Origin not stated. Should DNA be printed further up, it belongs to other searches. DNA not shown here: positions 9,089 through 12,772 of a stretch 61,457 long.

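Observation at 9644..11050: Giant sheath created by about six tandem copies of a 65-80-aa module inserted after the N-terminal strand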

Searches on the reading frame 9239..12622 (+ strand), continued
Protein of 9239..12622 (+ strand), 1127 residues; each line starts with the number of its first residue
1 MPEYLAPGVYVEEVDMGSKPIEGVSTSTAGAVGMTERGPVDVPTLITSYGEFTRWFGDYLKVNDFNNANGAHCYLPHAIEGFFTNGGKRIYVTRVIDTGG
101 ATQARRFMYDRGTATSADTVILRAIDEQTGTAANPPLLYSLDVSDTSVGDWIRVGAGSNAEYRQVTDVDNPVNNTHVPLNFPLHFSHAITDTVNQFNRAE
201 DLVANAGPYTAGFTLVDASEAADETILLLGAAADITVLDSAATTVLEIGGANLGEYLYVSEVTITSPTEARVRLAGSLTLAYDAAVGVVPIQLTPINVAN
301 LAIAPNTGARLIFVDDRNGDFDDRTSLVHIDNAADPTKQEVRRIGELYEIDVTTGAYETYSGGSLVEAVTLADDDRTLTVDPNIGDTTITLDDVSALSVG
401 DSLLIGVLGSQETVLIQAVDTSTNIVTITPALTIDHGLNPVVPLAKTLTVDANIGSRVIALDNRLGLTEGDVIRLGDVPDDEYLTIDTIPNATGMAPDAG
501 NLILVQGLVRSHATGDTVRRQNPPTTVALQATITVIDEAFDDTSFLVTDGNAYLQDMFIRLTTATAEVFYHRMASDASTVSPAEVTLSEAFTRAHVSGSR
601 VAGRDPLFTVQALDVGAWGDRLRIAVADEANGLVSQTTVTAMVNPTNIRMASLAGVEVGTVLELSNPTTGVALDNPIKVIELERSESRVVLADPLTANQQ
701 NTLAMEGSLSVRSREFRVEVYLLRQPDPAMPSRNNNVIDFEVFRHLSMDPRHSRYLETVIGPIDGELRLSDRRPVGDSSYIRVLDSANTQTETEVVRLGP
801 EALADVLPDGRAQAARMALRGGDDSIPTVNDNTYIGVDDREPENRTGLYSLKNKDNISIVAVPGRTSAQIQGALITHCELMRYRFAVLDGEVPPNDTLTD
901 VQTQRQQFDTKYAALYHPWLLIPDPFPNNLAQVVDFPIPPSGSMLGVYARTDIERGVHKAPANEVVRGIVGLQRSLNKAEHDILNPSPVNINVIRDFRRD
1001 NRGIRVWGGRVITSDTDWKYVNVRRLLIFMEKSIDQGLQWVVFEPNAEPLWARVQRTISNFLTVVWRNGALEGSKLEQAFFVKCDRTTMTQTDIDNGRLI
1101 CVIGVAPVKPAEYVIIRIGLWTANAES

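Call 37: search_solved_structures(query=A1, max_evalue=0.01)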
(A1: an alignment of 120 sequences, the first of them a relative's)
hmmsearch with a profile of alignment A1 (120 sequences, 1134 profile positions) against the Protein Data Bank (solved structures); distinct sequences matched with E-value up to 0.01: 17.
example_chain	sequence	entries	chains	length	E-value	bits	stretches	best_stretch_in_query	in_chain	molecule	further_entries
9ezm_A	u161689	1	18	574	2.9e-139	469.1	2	839-1128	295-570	Phage tail sheath protein FI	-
8bky_A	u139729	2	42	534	2.2e-124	419.9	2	848-1128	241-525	Phage tail sheath protein | Phage tail sheath family protein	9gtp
8bl4_V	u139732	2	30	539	1.3e-121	410.7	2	848-1128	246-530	Phage tail sheath family protein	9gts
6j0b_A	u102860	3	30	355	4.3e-59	203.7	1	863-1124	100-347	Pvc2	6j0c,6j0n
6rao_D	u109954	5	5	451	7.6e-59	202.8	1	943-1124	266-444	Afp3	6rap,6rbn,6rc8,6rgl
7b5h_AO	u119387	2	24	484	1.2e-58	202.2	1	944-1124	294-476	All3325 protein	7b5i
9qgl_3A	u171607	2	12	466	1.9e-54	188.2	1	944-1124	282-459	Phage tail sheath family protein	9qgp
9qgl_2A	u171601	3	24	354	1.3e-52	182.2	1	862-1130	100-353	Phage tail sheath family protein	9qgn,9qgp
6j0n_t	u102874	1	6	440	7.8e-49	169.7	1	941-1124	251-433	Pvc3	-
7adz_2A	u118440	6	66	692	1.5e-48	168.8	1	940-1124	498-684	Putative phage tail sheath protein FI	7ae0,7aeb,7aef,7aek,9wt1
9r9h_T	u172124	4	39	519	7.8e-46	159.7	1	940-1123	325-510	Phage tail sheath family protein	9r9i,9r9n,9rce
6rao_C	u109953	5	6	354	7.7e-44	153.1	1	943-1124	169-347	Afp2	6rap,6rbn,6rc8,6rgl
9qgl_4A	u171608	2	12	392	1.2e-32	116.1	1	877-1122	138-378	Phage tail sheath family protein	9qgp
6j0n_V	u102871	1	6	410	1.7e-31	112.2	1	944-1125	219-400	Pvc4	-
6rao_E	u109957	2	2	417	7.8e-25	90.2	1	880-1127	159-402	Afp4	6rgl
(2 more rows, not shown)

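Call 39: predict_structure(alignment_id=A1)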
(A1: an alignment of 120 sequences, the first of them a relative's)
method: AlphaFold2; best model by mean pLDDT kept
length: 1127 residues; sequences in the alignment: 120
mean_pLDDT: 83.6   pTM: 0.74
mean pLDDT of the five models: 83.6, 82.4, 80.6, 80.5, 77.9
residues with pLDDT >= 90: 714; 70-90: 224; 50-70: 49; < 50: 140
segments of 3 or more residues with pLDDT < 50: 1-26, 951-977, 979-1048, 1108-1113, 1119-1127
pLDDT, mean of each block of 10 residues (from residue 1): 32 32 56 96 94 93 93 95 86 95 97 93 87 85 94 95 94 89 94 94 94 96 96 93 89 91 96 95 95 93 93 90 93 89 95 94 96 91 92 89 85 91 94 87 89 95 92 93 95 84 94 94 91 95 95 95 94 96 93 93 97 96 95 88 95 94 93 94 94 95 95 95 89 90 96 96 93 93 96 93 91 94 95 96 95 88 94 91 83 80 77 78 85 87 74 36 37 44 38 33 40 44 42 35 40 68 71 68 61 55 58 49 37
secondary structure, 60 per line:
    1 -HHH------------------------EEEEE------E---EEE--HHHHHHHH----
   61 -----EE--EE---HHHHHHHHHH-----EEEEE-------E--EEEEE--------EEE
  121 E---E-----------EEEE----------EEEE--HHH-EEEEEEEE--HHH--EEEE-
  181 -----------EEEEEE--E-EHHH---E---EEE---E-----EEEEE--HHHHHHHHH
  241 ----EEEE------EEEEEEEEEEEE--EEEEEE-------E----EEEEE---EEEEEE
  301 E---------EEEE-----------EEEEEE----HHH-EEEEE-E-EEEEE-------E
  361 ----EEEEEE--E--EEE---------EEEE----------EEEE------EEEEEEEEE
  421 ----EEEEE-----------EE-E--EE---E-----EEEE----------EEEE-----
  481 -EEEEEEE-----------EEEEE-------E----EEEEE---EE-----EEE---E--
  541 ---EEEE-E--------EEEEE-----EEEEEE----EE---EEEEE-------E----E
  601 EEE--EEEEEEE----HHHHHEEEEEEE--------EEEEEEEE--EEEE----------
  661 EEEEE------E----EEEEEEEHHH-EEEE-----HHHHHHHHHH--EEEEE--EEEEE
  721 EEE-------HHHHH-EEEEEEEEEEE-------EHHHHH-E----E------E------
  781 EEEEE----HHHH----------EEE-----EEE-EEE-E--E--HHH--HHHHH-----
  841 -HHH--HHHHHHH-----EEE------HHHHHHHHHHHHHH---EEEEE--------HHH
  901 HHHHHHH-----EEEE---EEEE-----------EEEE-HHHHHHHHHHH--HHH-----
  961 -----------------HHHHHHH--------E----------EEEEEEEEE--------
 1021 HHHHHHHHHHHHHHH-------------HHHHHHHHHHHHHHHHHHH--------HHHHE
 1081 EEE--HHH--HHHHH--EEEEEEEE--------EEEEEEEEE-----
elements in order (helices of 4 or more, strands of 3 or more residues): E29-33 E44-46 H49-56 H75-84 E90-94 E105-109 E118-121 E137-140 E151-154 E161-168 E176-179 E192-197 E213-215 E225-229 H232-240 E245-248 E255-266 E269-274 E287-291 E295-301 E311-314 E326-331 E340-344 E348-352 E365-370 E376-378 E388-391 E402-405 E412-420 E425-429 E458-461 E472-475 E482-488 E500-504 E517-521 E532-534 E544-547 E558-562 E568-573 E583-587 E600-603 E606-612 H617-621 E622-628 E637-644 E647-650 E661-665 E677-683 E688-691 H697-706 E709-713 E716-723 H731-735 E737-747 H756-760 E781-785 H790-793 E804-806 E812-814 E816-818 H831-835 H847-853 E859-861 H868-881 E885-889 H898-907 E913-916 E920-923 E935-938 H940-950 H978-984 E1004-1012 H1021-1035 H1049-1067 H1076-1079 E1080-1083 H1091-1095 E1098-1105 E1114-1122

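Call 42: fold_search(model_id=the predicted structure, library=pdb)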
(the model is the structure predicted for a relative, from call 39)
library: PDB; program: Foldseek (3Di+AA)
matches with E <= 10: 568; with E <= 0.001: 50
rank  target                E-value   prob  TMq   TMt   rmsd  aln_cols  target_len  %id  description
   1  9ezm_A                5.2e-19  1.00  0.19  0.40  19.2       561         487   29  CryoEM structure of the contracted sheath in H. borinquense (released 2024-11-27)
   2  8bl4_A                2.0e-14  1.00  0.13  0.35  19.4       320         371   42  Cryo-EM structure of a contractile injection system in Streptomyces coelicolor, the sheath-tube module in extended sta (released 2023-03-15)
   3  9gtp_3e               3.6e-14  1.00  0.12  0.32  19.7       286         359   47  Cryo-EM structure of a contractile injection system in Streptomyces coelicolor, the baseplate complex in extended sta (released 2025-06-18)
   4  9gtp_1f               5.2e-14  1.00  0.13  0.37  18.8       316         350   43  Cryo-EM structure of a contractile injection system in Streptomyces coelicolor, the baseplate complex in extended sta (released 2025-06-18)
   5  9gts_2A               6.8e-14  1.00  0.11  0.32  19.1       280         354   47  Cryo-EM structure of a contractile injection system in Streptomyces coelicolor, the cap portion in extended state. (released 2025-06-18)
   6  9gtp_1e               2.2e-13  1.00  0.13  0.36  18.9       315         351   42  Cryo-EM structure of a contractile injection system in Streptomyces coelicolor, the baseplate complex in extended sta (released 2025-06-18)
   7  9gtp_1h               3.2e-13  1.00  0.12  0.34  18.5       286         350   44  Cryo-EM structure of a contractile injection system in Streptomyces coelicolor, the baseplate complex in extended sta (released 2025-06-18)
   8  8bky_A                3.2e-13  1.00  0.11  0.31  19.3       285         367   47  Cryo-EM structure of a contractile injection system in Streptomyces coelicolor, the contracted sheath shell. (released 2023-03-15)
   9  9gtp_2e               3.7e-13  1.00  0.11  0.33  18.8       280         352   46  Cryo-EM structure of a contractile injection system in Streptomyces coelicolor, the baseplate complex in extended sta (released 2025-06-18)
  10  9qgp_2A               4.3e-09  1.00  0.11  0.30  19.3       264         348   33  Cryo-EM structure of the PlPVC1 sheath, 6-fold symmetrized (C6), in contracted state (released 2025-10-29)
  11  7b5h_AO               8.8e-09  1.00  0.12  0.26  18.9       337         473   30  Cryo-EM structure of the contractile injection system base plate from Anabaena PCC7120 (released 2022-02-23)
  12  9qgn_2A               9.2e-09  1.00  0.11  0.30  19.4       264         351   33  Cryo-EM structure of the PlPVC1 cap, 6-fold symmetrized (C6), in extended state (released 2025-10-29)
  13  6j0c_A                1.1e-08  1.00  0.10  0.28  19.4       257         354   35  Cryo-EM Structure of an Extracellular Contractile Injection System, PVC sheath complex in contracted state (released 2019-04-10)
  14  9qgl_3A               1.5e-08  1.00  0.10  0.23  19.7       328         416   28  Cryo-EM structure of the PlPVC1 baseplate, 6-fold symmetrized (C6), in extended state (released 2025-10-29)
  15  6rao_D                1.8e-08  1.00  0.10  0.26  19.8       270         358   35  Cryo-EM structure of the anti-feeding prophage (AFP) baseplate, 6-fold symmetrised (released 2019-04-17)
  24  6j0n_V                1.1e-07  1.00  0.11  0.26  19.4       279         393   27  Cryo-EM Structure of an Extracellular Contractile Injection System, baseplate in extended state, refined in C6 symmetr (released 2019-04-10)
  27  6j0n_t                1.9e-07  1.00  0.11  0.26  21.1       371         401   24  Cryo-EM Structure of an Extracellular Contractile Injection System, baseplate in extended state, refined in C6 symmetr (released 2019-04-10)
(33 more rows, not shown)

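Call 55: search_protein_families(library=phrogs, proteins=[window:9239-12622:+], max_evalue=0.01)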
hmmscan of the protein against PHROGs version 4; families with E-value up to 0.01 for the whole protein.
window:9239-12622:+ (1127 aa): 5 families
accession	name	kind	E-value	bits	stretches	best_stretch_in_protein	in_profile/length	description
phrog_23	-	tail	4.4e-58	198.2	2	782-1117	178-459/496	tail sheath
phrog_17610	-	tail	2e-48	166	1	873-1118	864-1104/1135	tail sheath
phrog_15814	-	unknown function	5.7e-44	151.2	2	807-1122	407-726/738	-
phrog_10581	-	tail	9.2e-12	45.1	1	977-1120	775-909/915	tail sheath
phrog_13288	-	unknown function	1.4e-08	35.5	1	939-1115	15-190/208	-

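Call 69: search_protein_families(library=ncbifam, proteins=[window:9239-12622:+], max_evalue=0.01)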
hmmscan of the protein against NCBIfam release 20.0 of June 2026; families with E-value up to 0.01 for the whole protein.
window:9239-12622:+ (1127 aa): 1 family
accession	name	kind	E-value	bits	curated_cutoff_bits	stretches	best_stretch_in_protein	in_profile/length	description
TIGR02551.1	SpaO_YscQ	equivalog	0.0096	15.9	100.8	0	377-408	138-169/300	type III secretion system cytoplasmic ring protein SctQ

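Call 73: search_solved_structures(query=window:9239-12622:+, max_evalue=1e-60, show_alignments=2)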
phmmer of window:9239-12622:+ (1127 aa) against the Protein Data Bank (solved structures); distinct sequences matched with E-value up to 1e-60: 3.
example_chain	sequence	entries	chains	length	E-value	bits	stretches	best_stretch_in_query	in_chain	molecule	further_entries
9ezm_A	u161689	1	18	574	1.1e-105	357.9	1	834-1122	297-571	Phage tail sheath protein FI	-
8bky_A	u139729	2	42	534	1.6e-97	330.9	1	842-1122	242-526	Phage tail sheath protein | Phage tail sheath family protein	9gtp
8bl4_V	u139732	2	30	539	9e-95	321.8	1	842-1122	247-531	Phage tail sheath family protein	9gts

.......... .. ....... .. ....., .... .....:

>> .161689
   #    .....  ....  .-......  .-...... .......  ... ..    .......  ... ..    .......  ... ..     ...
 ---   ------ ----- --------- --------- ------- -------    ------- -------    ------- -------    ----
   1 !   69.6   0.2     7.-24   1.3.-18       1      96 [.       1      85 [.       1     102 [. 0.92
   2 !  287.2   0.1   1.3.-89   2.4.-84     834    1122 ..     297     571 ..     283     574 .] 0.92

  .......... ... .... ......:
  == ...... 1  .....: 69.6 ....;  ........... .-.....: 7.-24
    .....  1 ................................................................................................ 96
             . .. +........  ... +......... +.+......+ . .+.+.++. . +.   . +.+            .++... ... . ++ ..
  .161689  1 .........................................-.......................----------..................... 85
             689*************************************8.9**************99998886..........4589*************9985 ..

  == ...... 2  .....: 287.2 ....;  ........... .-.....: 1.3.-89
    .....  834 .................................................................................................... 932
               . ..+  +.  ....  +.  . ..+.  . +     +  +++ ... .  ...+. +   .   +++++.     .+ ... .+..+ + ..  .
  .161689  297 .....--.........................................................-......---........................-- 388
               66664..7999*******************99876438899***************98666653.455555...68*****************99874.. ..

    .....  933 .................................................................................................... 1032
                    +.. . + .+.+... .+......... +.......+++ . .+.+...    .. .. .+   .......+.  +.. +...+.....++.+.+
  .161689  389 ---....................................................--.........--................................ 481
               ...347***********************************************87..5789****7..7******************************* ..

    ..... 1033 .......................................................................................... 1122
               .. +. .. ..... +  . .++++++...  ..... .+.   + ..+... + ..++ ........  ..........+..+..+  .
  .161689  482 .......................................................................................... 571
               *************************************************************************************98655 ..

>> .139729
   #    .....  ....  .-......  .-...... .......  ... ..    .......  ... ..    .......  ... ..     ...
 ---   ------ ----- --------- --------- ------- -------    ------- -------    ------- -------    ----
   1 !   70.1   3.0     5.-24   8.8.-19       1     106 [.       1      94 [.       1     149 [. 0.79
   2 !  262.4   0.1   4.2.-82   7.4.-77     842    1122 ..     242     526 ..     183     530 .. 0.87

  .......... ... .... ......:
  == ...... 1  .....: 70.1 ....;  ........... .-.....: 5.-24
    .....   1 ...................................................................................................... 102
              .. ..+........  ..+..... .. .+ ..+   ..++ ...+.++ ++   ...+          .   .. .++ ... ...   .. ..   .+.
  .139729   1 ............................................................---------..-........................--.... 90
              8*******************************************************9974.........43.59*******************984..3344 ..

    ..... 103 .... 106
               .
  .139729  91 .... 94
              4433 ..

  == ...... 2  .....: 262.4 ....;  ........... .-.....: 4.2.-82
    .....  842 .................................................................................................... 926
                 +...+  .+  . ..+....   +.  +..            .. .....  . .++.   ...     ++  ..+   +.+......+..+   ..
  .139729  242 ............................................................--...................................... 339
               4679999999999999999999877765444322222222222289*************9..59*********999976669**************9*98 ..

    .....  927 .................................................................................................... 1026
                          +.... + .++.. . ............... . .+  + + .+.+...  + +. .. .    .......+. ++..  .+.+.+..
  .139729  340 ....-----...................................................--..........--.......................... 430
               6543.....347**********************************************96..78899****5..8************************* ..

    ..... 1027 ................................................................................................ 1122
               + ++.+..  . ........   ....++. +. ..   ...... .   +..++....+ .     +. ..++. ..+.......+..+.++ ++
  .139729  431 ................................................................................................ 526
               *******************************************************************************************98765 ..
